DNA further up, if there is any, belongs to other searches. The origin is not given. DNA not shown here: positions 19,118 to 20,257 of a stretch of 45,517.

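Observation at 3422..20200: Two giant paralogous surface proteins built from 13 copies of an uncharacterised ~290-aa GLUG-like module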

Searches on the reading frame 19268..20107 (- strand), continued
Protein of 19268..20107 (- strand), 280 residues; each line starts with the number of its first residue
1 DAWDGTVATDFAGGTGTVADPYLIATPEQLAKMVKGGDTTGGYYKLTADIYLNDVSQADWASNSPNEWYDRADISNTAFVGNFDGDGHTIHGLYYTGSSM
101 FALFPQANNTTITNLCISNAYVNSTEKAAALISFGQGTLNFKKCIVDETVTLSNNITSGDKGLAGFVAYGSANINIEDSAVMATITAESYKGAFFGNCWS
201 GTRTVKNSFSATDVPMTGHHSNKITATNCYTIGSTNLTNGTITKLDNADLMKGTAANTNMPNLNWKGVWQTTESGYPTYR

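Call 47: search_protein_families(library=pfam, proteins=[L065:10179-16517:+, L052:4262-6481:+, L053:9819-11873:+, L073:3024-6344:+, L068:8703-11252:+, L070:14871-16466:+, L077:12135-13577:+, L049:8805-10196:+, L060:7340-8587:+, L078:6648-7976:+], max_evalue=0.001)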
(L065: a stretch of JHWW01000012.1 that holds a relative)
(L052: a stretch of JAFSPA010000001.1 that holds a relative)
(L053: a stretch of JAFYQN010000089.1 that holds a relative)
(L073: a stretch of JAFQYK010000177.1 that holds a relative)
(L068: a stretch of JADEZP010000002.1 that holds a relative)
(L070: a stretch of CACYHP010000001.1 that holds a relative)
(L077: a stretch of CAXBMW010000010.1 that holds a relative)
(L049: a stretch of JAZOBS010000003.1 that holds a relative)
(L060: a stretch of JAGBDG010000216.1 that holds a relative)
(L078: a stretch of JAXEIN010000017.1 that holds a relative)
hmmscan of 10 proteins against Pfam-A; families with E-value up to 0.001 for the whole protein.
L065:10179-16517:+ (2113 aa): 3 families
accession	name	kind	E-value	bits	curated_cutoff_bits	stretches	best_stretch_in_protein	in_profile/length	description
PF09479.16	Flg_new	-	3.4e-18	65.9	27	2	1167-1230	2-56/65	Listeria-Bacteroides repeat domain (List_Bact_rpt)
PF00041.27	fn3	-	4.9e-15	56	25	0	964-1034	7-72/84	Fibronectin type III domain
PF21910.2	GH85_C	-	2.9e-08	34.5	27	0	1562-1591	14-43/95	GH85 endohexosaminidases, C-terminal domain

L052:4262-6481:+ (740 aa): 5 families
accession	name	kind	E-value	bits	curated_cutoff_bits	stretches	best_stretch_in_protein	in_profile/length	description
PF02368.24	Big_2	-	3e-43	146.1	22.8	3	211-257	12-58/79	Bacterial Ig-like domain (group 2)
PF16738.10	CBM26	-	1.1e-10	42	28.1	1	610-671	7-67/70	Starch-binding module 26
PF21764.3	Invasin_D4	-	0.00017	22.5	27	0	211-267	18-72/88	Invasin, domain 4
PF19797.4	DUF6281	-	0.00017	22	28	0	549-602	37-97/100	Family of unknown function (DUF6281)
PF20578.4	aBig_2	-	0.00028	21.1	27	0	229-277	31-77/89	Atrophied bacterial Ig domain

L053:9819-11873:+ (685 aa): 1 family
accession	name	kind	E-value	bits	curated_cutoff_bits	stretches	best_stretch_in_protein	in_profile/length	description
PF00404.24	Dockerin_1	-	7.6e-05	23.3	22.9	0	1-37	14-53/57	Dockerin type I domain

L073:3024-6344:+ (1107 aa): 0 families

L068:8703-11252:+ (850 aa): 1 family
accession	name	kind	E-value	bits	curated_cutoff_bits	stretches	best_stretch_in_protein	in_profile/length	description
PF07581.17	Glug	-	7.9e-06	26.4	20.5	0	27-52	3-28/28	The GLUG motif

L070:14871-16466:+ (532 aa): 0 families

L077:12135-13577:+ (481 aa): 1 family
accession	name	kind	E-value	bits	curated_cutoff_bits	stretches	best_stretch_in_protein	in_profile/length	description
PF18962.6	Por_Secre_tail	-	3.5e-12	46.9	27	1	402-477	2-73/75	Secretion system C-terminal sorting domain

L049:8805-10196:+ (464 aa): 1 family
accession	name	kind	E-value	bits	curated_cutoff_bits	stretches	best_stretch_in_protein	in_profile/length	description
PF16227.11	DUF4886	-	9.8e-72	241.3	26.7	1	206-437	1-231/242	Domain of unknown function (DUF4886)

L060:7340-8587:+ (416 aa): 8 families
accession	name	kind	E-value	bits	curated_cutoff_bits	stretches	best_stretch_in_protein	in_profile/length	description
PF02368.24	Big_2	-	7.6e-47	157.6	22.8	3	108-179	1-73/79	Bacterial Ig-like domain (group 2)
PF22359.2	Big-like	-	1.1e-13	51.7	27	1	142-173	2-33/48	Bacterial Ig-like domain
PF00801.26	PKD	-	8.4e-06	26.1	23.5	0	200-269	3-72/80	PKD domain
PF21764.3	Invasin_D4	-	1.8e-05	25.6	27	0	221-253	31-62/88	Invasin, domain 4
PF07686.23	V-set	-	4.1e-05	24.2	26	0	202-236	2-37/109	Immunoglobulin V-set domain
PF13927.12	Ig_3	-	4.4e-05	24.3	30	0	112-169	11-57/78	Immunoglobulin domain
PF00047.31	ig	-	0.00012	22.7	21.8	0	118-157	2-40/81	Immunoglobulin domain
PF21461.3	HL_N-beta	-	0.00018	21.6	27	0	232-264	16-47/57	Hyaluronate lyase, N-terminal beta-sheet domain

L078:6648-7976:+ (443 aa): 1 family
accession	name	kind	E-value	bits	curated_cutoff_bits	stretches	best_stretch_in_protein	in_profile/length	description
PF06321.17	P_gingi_FimA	-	4.9e-07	30.5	21.4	1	67-185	18-129/153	Major fimbrial subunit protein (FimA)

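Call 58: fold_search(model_id=the predicted structure, library=viral)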
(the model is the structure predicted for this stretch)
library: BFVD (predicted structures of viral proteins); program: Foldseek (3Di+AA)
matches with E <= 10: 412; with E <= 0.001: 3
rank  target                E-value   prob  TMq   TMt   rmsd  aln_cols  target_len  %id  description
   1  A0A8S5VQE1            8.8e-09  1.00  0.59  0.31   5.8       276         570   23  (no name in the UniProt tables at hand)
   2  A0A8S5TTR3            2.3e-08  1.00  0.47  0.28   7.2       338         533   20  Putative immunoglobulin A1 protease [Siphoviridae sp. ct5jB2]
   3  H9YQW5                4.0e-08  1.00  0.64  0.37   4.9       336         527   19  (no name in the UniProt tables at hand)
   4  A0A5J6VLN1            1.7e-03  1.00  0.46  0.28   7.2       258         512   18  Uncharacterized protein [Megaviridae environmental sample]
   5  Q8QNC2                4.9e-03  0.98  0.33  0.11  11.5       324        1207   12  EsV-1-160 [Ectocarpus siliculosus virus 1 (isolate New Zealand/Kaikoura/1988)]
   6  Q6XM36                8.3e-03  0.82  0.28  0.16  13.1       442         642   13  FirrV-1-A51 [Feldmannia irregularis virus a]
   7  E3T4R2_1              3.0e-02  0.97  0.34  0.12  12.8       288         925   12  Hedgehog/Intein (Hint) domain-containing protein [Cafeteria roenbergensis virus (strain BV-PW1)]
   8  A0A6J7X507            3.0e-02  0.28  0.21  0.12  12.9       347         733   13  Uncharacterized protein [uncultured Caudovirales phage]
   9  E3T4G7                5.3e-02  0.63  0.31  0.11  12.4       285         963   11  Hedgehog/Intein (Hint) domain-containing protein [Cafeteria roenbergensis virus (strain BV-PW1)]
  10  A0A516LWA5            5.3e-02  0.60  0.31  0.21  12.4       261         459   11  (no name in the UniProt tables at hand)
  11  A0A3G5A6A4            5.3e-02  0.25  0.23  0.20  13.6       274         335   14  Uncharacterized protein [Harvfovirus sp.]
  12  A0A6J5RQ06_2          6.4e-02  0.21  0.23  0.12  12.2       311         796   10  Parallel beta-helix repeat [uncultured Caudovirales phage]
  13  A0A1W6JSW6            6.4e-02  0.09  0.15  0.08  14.9       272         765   10  Tail fiber protein [Klebsiella phage KOX1]
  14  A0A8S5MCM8            7.4e-02  0.12  0.18  0.12  15.8       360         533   13  Pectate lyase [Podoviridae sp. cty0j11]
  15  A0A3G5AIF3            7.7e-02  0.14  0.21  0.13  14.1       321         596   14  GMC-type oxidoreductase [Sylvanvirus sp.]
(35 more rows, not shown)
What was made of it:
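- Tried and rejected: The viral library gave three phage proteins with the same fold, which was uninformative for function (call 58).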

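Call 61: search_protein_families(library=pfam, proteins=[P0023, P0031, P0034, P0051, P0060, P0004, P0009, P0018, P0037, P0043], max_evalue=0.01)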
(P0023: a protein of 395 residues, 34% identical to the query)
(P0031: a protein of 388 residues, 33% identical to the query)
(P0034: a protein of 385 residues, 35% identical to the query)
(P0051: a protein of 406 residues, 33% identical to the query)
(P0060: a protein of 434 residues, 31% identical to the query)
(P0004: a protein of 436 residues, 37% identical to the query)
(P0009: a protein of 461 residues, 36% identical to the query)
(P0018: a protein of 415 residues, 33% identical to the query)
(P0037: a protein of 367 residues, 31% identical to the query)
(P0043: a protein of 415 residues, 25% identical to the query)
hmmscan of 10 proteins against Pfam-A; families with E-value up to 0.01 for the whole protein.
P0023 (395 aa): 1 family
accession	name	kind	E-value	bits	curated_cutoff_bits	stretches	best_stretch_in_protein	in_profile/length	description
PF00404.24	Dockerin_1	-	1.5e-06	28.7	22.9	1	338-391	1-56/57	Dockerin type I domain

P0031 (388 aa): 1 family
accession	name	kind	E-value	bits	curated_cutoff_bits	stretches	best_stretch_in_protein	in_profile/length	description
PF00404.24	Dockerin_1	-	2.3e-05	24.9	22.9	1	331-384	1-56/57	Dockerin type I domain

P0034 (385 aa): 1 family
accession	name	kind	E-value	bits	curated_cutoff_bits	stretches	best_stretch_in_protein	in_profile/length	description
PF00404.24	Dockerin_1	-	1.6e-11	44.6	22.9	1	328-381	1-56/57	Dockerin type I domain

P0051 (406 aa): 2 families
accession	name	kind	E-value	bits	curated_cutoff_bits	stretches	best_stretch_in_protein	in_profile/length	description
PF00404.24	Dockerin_1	-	1.4e-06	28.8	22.9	1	356-405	2-56/57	Dockerin type I domain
PF07581.17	Glug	-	0.00049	20.8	20.5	1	235-260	2-27/28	The GLUG motif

P0060 (434 aa): 1 family
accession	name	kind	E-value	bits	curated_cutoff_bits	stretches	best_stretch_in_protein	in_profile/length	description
PF00404.24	Dockerin_1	-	3.6e-09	37.1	22.9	1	380-433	2-57/57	Dockerin type I domain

P0004 (436 aa): 0 families

P0009 (461 aa): 0 families

P0018 (415 aa): 1 family
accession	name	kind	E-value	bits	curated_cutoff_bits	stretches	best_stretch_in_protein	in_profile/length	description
PF01215.24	COX5B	-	0.00084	19.5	31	0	345-377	50-84/129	Cytochrome c oxidase subunit Vb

P0037 (367 aa): 0 families

P0043 (415 aa): 3 families
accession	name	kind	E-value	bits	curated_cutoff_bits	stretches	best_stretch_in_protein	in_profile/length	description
PF07581.17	Glug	-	0.0049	17.6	20.5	1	242-272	1-25/28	The GLUG motif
PF07010.17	Endomucin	-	0.0054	17.1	26.6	0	10-67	3-63/260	Endomucin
PF21827.1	New_glue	-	0.0073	16.5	31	0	1-68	1-65/94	New glue protein family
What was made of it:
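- Single-module dockerin proteins look like typical cellulosomal cargo (call 61).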

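Call 62: find_encoding_contigs(protein=P0060, flank=8000, max_places=3)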
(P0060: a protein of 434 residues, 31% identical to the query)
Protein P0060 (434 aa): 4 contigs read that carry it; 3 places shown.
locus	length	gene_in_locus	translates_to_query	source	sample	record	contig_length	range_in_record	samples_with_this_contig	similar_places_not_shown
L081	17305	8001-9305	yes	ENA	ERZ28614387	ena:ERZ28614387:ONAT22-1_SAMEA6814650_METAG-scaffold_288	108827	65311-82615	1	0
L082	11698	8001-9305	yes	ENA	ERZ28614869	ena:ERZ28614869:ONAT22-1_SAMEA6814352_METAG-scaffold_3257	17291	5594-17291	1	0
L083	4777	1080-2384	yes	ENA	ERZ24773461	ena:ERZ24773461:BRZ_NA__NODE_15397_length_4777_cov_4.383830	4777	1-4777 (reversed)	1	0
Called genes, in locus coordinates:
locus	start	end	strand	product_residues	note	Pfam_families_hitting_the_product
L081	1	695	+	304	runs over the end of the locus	PF00528:BPD_transp_1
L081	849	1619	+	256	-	PF00528:BPD_transp_1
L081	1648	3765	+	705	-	PF01436:NHL (faint), PF04893:Yip1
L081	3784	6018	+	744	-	PF18952:DUF5696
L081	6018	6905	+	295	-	PF00528:BPD_transp_1 (weak)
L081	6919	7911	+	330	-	PF00528:BPD_transp_1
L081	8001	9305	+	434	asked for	PF00404:Dockerin_1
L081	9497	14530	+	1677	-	-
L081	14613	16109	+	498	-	PF21104:Glyco_hydro_78_N, PF17389:Bac_rhamnosid6H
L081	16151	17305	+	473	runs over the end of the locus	-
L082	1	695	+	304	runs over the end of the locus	PF00528:BPD_transp_1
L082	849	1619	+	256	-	PF00528:BPD_transp_1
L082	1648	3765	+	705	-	PF01436:NHL (faint), PF04893:Yip1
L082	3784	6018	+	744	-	PF18952:DUF5696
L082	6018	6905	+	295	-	PF00528:BPD_transp_1 (weak)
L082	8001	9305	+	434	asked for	PF00404:Dockerin_1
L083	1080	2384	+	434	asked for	PF00404:Dockerin_1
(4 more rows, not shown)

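Call 63: find_encoding_contigs(protein=P0023, flank=8000, max_places=3)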
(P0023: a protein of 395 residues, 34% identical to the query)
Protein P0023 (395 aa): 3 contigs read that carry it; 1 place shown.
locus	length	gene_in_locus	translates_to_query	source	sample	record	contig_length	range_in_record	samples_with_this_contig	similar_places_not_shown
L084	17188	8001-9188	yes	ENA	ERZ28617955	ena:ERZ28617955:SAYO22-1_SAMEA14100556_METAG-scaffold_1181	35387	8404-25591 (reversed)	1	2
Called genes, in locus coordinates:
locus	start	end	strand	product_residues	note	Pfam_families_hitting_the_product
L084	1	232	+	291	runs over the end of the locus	PF04616:Glyco_hydro_43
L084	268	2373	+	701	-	PF01436:NHL (faint), PF04893:Yip1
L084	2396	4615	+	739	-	PF18952:DUF5696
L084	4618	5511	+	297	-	PF00528:BPD_transp_1 (weak)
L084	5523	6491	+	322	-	PF00528:BPD_transp_1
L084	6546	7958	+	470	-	PF01547:SBP_bac_1, PF13416:SBP_bac_8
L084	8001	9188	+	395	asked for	PF00404:Dockerin_1 (weak)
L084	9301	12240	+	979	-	PF00404:Dockerin_1, PF00722:Glyco_hydro_16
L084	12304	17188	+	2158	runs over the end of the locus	PF09479:Flg_new (weak)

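Call 76: search_protein_representatives(alignment_id=A1)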
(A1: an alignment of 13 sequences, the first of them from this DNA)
Query: 13 sequences, 285 profile positions. Proteins with E-value up to 0.001 (for the whole library): 65021; up to 1e-10: 32161; up to 1e-30: 5169. The best 150 are listed.
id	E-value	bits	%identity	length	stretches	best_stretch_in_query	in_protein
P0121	0.0e+00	2647.8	-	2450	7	2-284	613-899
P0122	0.0e+00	2103.7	-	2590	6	1-285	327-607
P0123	0.0e+00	1695.7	-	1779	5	2-284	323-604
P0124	0.0e+00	1571.1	-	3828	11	2-277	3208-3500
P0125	0.0e+00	1517.8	-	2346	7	1-285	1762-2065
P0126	0.0e+00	1388.9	-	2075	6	1-285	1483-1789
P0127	0.0e+00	1333.6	-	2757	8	2-284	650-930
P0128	0.0e+00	1315.4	-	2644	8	1-285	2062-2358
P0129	0.0e+00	1258.1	-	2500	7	1-284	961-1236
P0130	0.0e+00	1230.1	-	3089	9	2-285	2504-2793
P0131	0.0e+00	1158.7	-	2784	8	2-285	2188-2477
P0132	0.0e+00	1149.3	-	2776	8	2-285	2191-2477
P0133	0.0e+00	1138.5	-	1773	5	1-284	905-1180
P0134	0.0e+00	1120.7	-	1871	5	1-284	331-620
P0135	0.0e+00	1110.9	-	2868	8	2-285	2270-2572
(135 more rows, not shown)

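Call 80: list_cluster_members(proteins=[P0121, P0122])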
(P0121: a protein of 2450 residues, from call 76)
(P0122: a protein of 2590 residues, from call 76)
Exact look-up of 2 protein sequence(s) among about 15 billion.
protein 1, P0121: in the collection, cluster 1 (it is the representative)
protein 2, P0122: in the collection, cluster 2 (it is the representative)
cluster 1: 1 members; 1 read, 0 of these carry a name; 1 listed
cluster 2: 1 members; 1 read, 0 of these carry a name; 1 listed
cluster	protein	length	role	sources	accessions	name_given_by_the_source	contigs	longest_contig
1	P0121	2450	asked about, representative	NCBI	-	-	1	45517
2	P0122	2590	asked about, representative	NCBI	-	-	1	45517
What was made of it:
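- Checked: However, the full-length proteins are on record from this one contig only (call 80).
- The full-length proteins are known from this contig only (call 80).
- Tried and rejected: Full-length confirmation is still missing (call 80).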
